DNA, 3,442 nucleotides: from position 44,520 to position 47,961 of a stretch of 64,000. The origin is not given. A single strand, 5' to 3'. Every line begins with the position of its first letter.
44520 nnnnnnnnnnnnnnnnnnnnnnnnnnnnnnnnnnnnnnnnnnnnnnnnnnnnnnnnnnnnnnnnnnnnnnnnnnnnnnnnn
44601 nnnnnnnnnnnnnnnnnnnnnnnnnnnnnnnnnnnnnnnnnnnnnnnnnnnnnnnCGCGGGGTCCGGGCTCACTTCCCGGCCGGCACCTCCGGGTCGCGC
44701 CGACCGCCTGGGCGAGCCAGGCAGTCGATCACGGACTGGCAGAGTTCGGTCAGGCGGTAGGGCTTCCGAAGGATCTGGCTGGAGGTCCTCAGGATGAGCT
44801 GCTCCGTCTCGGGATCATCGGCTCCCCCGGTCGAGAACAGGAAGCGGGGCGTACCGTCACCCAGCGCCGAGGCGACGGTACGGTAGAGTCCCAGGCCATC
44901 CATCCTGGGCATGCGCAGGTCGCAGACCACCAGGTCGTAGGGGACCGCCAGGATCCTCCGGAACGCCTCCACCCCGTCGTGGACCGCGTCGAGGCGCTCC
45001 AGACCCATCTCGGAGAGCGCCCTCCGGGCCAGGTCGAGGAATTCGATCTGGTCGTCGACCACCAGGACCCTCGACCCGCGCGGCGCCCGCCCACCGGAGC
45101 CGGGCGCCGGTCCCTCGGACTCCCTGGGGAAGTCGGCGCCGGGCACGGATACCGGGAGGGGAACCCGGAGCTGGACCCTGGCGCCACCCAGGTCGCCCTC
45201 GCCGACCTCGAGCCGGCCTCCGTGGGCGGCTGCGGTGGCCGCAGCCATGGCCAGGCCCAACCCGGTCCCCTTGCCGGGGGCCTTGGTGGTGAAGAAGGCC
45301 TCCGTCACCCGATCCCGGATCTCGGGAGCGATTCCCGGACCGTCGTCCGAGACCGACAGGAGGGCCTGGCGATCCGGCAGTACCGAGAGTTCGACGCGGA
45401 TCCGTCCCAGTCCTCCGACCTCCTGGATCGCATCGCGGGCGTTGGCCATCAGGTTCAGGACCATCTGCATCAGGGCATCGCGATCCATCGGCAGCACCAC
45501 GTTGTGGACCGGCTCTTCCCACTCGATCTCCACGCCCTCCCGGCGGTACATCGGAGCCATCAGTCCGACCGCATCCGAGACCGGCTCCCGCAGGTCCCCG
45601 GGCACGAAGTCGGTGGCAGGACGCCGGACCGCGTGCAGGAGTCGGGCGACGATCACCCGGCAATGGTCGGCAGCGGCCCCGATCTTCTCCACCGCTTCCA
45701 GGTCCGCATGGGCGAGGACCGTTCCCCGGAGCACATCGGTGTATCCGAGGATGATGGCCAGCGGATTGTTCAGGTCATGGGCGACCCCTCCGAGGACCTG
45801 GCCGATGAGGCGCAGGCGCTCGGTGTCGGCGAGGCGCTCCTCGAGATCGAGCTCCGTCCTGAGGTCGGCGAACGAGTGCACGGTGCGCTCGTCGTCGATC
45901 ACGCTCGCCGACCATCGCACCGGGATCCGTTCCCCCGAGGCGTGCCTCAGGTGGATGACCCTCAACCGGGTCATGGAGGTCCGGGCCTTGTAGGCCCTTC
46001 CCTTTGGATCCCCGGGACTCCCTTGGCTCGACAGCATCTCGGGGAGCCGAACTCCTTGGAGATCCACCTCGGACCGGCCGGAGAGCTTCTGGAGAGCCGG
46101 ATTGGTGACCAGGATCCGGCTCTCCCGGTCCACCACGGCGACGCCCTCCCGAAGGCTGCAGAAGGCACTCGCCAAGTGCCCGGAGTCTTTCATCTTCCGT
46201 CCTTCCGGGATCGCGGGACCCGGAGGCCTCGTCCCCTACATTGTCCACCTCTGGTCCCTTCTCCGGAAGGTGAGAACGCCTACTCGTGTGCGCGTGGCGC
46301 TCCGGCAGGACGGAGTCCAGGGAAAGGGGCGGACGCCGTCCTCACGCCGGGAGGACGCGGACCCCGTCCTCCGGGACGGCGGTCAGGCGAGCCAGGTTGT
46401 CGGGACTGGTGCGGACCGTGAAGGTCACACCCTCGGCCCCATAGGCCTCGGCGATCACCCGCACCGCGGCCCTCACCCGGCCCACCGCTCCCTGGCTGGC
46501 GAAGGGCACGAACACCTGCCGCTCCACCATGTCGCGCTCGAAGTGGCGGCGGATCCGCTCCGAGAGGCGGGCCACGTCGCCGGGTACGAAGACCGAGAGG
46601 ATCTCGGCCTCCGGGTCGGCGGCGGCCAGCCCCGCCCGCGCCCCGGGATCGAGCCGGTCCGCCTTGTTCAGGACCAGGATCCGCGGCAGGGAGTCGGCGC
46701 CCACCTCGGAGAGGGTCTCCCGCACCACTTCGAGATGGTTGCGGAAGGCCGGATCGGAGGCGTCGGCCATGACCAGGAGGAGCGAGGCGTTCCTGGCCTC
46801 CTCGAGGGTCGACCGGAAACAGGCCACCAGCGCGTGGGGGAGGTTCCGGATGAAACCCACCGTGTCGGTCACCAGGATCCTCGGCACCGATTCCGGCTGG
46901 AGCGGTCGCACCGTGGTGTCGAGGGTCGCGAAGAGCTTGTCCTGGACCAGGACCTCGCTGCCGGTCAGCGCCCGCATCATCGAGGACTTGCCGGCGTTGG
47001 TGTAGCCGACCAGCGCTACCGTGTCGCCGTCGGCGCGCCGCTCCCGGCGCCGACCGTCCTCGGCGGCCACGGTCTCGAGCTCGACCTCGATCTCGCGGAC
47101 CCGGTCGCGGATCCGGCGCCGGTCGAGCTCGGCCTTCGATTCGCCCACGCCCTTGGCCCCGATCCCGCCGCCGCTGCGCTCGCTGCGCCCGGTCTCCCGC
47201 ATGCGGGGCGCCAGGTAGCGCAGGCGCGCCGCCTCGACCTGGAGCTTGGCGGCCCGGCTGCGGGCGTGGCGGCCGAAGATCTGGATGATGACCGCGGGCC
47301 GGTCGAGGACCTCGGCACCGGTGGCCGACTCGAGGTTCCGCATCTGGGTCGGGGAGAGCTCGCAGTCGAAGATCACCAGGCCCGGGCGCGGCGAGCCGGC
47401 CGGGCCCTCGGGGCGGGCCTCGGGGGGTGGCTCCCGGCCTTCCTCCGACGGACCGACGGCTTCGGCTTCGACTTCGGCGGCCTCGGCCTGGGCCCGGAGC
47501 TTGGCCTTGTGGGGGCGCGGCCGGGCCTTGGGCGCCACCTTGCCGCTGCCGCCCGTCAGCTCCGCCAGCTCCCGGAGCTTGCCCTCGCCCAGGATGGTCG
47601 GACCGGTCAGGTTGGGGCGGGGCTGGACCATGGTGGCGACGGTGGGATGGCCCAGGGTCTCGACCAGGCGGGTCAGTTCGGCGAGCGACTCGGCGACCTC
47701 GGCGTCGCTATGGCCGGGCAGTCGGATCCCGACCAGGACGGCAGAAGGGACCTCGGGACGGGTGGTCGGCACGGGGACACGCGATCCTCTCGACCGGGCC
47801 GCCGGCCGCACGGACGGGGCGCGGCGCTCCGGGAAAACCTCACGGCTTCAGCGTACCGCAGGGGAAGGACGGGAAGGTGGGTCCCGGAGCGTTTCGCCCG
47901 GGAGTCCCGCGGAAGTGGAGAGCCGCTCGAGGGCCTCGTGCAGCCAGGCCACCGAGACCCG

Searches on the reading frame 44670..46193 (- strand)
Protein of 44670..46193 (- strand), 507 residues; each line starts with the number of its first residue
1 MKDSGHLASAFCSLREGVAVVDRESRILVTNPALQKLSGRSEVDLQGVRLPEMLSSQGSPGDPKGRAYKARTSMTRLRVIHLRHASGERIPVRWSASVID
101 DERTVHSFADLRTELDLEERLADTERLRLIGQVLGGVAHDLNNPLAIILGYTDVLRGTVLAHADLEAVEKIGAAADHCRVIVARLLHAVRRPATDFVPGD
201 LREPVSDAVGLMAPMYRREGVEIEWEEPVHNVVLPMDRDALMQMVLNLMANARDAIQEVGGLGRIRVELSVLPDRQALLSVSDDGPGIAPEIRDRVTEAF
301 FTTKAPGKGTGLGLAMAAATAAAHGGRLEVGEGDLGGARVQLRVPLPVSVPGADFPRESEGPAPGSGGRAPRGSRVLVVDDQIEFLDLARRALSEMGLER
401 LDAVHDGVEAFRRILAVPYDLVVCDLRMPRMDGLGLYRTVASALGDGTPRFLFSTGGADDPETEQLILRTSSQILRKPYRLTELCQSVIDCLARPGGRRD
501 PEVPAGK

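Call 24: search_protein_families(library=pfam, proteins=[window:44670-46193:-], max_evalue=0.00001)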
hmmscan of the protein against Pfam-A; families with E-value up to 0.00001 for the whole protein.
window:44670-46193:- (507 aa): 4 families
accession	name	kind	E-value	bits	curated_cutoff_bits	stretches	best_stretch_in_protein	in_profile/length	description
PF02518.31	HATPase_c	-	1.2e-21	77.6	26.4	1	237-347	2-110/111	Histidine kinase-, DNA gyrase B-, and HSP90-like ATPase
PF00072.30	Response_reg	-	2.8e-15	56.9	30.2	1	376-488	1-110/111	Response regulator receiver domain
PF00512.31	HisKA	-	2.1e-09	37.8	26.9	1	131-190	3-62/66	His Kinase A (phospho-acceptor) domain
PF08448.16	PAS_4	-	6.1e-07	30.1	23.1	1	13-102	3-91/110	PAS fold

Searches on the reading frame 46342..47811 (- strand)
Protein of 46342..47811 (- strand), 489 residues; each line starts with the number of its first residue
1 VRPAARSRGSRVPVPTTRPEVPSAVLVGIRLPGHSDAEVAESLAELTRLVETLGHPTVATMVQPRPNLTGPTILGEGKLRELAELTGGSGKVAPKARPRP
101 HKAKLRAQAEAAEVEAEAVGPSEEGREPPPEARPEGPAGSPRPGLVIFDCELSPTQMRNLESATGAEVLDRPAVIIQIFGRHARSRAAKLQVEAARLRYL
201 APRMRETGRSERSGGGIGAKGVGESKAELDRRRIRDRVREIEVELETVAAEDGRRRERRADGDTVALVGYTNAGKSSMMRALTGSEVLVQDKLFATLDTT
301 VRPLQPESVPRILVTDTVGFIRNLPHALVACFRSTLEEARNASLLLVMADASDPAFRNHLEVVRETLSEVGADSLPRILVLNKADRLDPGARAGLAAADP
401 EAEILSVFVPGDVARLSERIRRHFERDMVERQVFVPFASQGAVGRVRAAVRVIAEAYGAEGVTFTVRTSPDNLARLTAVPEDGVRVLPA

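Call 24: search_protein_families(library=pfam, proteins=[window:46342-47811:-], max_evalue=0.00001)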
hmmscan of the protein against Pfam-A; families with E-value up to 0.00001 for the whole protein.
window:46342-47811:- (489 aa): 3 families
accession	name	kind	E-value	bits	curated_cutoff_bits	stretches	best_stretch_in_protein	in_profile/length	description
PF16360.10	GTP-bdg_M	-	2e-20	73.6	29.5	1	182-259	1-79/79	GTP-binding GTPase Middle Region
PF13167.11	GTP-bdg_N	-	2e-19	70.4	25.4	2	144-179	53-88/89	GTP-binding GTPase N-terminal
PF01926.29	MMR_HSR1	-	1.6e-17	64.1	21.9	1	264-383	1-113/113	50S ribosome-binding GTPase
